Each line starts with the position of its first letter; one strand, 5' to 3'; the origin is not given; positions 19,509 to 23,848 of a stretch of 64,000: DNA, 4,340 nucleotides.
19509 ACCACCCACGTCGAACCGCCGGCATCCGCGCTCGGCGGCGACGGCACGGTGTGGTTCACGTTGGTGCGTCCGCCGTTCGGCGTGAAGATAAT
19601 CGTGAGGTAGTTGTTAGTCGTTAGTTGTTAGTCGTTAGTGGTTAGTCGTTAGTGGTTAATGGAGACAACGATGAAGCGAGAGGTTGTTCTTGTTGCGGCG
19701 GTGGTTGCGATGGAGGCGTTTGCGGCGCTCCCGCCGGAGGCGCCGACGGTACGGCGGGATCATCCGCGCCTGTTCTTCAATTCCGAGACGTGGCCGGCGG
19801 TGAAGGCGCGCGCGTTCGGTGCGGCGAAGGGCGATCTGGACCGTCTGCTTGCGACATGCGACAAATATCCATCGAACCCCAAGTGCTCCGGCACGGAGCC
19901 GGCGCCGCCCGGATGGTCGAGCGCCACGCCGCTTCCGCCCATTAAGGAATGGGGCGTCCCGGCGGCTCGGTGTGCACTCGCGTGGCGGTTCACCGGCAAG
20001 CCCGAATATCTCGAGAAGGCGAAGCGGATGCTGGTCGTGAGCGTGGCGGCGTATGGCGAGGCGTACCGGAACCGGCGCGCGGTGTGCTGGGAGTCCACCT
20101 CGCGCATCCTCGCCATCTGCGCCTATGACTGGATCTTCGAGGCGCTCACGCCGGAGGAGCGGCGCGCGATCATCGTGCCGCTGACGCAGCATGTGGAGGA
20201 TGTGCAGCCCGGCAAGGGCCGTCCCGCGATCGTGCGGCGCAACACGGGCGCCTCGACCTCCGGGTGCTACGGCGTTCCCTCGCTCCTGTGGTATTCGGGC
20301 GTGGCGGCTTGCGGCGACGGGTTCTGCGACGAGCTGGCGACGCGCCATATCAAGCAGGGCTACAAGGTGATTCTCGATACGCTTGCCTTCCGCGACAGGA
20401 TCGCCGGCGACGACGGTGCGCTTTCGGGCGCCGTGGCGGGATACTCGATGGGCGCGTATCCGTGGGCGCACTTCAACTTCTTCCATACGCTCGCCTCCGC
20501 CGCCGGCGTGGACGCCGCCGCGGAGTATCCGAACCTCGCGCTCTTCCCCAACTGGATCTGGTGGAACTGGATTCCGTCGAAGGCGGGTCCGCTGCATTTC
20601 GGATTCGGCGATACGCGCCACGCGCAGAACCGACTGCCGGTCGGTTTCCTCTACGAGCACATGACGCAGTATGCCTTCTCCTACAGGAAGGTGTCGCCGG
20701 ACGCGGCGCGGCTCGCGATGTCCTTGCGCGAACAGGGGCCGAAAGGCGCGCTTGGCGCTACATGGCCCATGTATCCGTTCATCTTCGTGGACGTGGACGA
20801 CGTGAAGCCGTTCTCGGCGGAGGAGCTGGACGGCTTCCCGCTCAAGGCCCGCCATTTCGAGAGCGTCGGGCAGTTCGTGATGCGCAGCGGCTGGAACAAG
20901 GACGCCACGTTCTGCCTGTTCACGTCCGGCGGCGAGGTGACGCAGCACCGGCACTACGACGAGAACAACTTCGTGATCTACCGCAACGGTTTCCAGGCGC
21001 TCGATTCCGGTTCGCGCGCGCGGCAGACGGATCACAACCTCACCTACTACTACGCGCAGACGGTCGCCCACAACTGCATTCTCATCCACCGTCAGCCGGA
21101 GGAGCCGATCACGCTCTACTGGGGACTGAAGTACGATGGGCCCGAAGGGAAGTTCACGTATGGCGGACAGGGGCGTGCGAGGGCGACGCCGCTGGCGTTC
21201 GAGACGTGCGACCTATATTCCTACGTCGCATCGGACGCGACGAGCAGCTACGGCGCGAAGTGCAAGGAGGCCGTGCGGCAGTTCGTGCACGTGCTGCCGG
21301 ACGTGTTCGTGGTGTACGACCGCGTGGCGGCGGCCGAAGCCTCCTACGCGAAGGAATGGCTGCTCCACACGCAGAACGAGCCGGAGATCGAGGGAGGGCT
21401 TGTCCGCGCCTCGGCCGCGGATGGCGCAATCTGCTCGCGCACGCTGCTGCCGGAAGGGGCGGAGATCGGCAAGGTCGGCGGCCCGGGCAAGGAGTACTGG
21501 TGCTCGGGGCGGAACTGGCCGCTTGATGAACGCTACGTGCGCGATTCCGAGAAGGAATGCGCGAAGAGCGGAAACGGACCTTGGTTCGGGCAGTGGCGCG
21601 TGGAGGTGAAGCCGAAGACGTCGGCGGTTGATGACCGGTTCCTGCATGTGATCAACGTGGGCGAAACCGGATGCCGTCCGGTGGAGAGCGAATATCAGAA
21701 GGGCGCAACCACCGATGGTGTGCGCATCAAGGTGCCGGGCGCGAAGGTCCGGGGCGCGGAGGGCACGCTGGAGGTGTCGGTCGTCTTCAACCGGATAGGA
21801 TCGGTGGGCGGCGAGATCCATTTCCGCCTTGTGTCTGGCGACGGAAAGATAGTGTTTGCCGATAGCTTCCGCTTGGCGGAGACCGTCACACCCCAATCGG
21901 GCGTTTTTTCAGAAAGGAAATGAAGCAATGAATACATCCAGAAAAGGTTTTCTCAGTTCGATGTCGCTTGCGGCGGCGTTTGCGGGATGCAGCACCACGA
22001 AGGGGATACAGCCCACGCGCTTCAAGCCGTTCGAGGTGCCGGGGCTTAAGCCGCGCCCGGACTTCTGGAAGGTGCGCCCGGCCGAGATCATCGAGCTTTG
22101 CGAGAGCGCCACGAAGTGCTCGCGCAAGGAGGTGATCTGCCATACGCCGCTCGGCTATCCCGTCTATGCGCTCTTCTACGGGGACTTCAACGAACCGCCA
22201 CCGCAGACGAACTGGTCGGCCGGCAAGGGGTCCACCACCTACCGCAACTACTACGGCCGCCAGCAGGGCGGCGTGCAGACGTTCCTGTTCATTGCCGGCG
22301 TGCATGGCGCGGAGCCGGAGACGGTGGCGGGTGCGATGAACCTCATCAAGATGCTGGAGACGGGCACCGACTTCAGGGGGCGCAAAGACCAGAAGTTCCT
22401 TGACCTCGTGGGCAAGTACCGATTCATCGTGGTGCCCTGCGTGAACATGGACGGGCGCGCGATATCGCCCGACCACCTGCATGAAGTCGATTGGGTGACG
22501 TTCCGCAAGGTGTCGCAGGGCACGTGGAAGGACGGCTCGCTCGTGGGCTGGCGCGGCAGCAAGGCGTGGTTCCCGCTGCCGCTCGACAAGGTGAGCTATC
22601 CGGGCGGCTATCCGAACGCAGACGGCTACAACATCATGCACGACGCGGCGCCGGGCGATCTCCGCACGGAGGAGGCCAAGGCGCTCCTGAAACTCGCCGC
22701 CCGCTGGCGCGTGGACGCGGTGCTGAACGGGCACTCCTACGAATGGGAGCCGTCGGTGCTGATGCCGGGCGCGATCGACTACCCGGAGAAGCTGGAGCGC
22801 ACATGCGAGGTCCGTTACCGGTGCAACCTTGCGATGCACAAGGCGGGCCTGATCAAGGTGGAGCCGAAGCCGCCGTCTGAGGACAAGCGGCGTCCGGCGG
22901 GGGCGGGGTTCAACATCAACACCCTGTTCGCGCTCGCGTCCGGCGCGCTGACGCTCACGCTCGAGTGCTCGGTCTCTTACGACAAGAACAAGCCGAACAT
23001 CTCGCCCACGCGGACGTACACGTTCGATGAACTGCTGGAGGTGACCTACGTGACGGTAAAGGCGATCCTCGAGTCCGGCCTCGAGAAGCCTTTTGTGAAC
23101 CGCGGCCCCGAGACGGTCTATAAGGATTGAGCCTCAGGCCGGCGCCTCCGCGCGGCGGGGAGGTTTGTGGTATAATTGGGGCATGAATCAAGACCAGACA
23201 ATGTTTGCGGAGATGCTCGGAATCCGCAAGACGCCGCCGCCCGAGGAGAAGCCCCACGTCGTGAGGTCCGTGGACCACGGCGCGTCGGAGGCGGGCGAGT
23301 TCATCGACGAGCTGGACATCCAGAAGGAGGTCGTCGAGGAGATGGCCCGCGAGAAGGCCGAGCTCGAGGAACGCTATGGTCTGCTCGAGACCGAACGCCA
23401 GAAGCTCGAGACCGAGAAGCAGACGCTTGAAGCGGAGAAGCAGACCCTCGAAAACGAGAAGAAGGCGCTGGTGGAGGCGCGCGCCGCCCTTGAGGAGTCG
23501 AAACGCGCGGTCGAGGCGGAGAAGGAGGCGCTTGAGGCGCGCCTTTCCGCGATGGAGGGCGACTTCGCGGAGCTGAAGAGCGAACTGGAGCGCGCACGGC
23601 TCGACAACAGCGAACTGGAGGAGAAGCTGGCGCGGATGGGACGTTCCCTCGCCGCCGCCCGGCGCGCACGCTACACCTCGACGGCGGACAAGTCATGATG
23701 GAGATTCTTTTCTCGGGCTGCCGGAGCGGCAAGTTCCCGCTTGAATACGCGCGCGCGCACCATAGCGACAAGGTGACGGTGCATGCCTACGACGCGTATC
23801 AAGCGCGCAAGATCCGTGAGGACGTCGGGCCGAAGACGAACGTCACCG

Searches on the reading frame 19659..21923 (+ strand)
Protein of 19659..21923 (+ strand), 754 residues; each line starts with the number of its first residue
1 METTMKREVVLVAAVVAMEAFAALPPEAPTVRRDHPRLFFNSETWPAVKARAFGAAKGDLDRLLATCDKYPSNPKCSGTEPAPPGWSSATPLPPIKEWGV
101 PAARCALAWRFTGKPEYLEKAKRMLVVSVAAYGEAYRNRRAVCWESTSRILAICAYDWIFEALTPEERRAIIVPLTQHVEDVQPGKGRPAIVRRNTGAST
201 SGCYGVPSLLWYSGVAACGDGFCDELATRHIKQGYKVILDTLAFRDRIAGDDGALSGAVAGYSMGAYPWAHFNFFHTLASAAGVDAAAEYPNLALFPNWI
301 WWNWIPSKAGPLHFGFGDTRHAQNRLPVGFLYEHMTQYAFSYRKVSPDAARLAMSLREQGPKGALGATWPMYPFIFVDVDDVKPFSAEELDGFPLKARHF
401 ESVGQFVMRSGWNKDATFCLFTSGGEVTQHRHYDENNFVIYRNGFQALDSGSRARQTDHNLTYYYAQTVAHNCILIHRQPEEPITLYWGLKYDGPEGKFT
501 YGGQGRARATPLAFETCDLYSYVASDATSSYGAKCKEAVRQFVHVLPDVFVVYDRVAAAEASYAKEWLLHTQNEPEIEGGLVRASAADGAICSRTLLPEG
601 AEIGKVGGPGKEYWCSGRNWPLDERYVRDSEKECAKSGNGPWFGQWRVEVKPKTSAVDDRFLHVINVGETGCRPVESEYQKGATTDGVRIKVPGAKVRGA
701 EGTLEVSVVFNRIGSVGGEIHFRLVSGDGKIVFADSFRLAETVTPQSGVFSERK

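Call 9: search_protein_families(library=pfam, proteins=[window:19659-21923:+])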
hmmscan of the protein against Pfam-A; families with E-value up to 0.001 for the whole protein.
window:19659-21923:+ (754 aa): 1 family
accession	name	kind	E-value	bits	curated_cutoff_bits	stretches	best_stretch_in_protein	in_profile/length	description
PF07940.18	Hepar_II_III_C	-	5.8e-07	29.7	24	1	397-573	6-169/237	Heparinase II/III-like, C-terminal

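Call 18: find_related_loci(query=window:19671-21923:+, collection=metagenome_contigs, flank=10000)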
Query window:19671-21923:+ (750 aa) in metagenome_contigs; peptide patterns used: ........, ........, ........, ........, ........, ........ (x = any residue, [..] = any of these).
73 stretches matched a pattern; 35 encode a relative of the query (tblastn E <= 1e-3); 35 distinct loci.
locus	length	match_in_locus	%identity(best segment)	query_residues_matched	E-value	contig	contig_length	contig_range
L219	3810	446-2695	99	1-750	0e+0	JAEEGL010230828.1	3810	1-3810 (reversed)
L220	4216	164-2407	80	1-750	0e+0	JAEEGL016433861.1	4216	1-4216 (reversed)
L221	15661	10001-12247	70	1-745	0e+0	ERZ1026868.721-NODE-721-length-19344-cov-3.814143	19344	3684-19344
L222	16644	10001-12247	70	1-745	0e+0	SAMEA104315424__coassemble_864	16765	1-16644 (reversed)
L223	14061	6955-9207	56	1-746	0e+0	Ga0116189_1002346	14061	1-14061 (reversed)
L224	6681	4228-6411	57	22-746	0e+0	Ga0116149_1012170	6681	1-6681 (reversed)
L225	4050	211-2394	56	22-746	0e+0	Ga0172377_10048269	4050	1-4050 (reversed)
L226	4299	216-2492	55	3-746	0e+0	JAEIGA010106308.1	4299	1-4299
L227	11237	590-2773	55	22-746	0e+0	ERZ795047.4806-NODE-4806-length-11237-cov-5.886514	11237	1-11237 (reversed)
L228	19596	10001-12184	55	22-746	0e+0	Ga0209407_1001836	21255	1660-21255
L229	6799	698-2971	55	1-746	0e+0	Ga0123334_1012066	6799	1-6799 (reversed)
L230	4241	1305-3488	56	22-746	0e+0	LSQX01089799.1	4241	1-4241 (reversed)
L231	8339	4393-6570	53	27-750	0e+0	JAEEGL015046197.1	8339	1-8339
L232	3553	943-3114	45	3-744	0e+0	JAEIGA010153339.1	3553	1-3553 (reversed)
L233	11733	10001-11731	59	1-573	0e+0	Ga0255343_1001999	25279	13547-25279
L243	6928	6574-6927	84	1-118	1e-56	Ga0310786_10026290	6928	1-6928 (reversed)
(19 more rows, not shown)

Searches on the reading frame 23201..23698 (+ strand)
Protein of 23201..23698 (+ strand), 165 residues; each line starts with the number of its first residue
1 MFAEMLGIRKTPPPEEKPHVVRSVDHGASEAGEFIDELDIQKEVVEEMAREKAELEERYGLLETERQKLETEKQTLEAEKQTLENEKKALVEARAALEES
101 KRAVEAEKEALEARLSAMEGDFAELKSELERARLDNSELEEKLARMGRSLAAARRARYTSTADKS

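Call 33: find_encoding_contigs(protein=window:23201-23698:+, flank=4000, max_places=10)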
Protein window:23201-23698:+ (165 aa): 2 contigs read that carry it; 1 place shown.
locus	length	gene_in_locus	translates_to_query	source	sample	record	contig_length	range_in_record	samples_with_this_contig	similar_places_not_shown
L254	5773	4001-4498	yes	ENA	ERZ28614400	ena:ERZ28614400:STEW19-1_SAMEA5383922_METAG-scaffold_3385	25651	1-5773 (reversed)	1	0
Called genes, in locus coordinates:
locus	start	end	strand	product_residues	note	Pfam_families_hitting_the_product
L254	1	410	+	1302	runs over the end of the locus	-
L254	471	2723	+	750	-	PF07940:Hepar_II_III_C (weak)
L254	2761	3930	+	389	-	PF00246:Peptidase_M14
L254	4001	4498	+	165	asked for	-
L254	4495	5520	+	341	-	PF13649:Methyltransf_25 (faint), PF05175:MTS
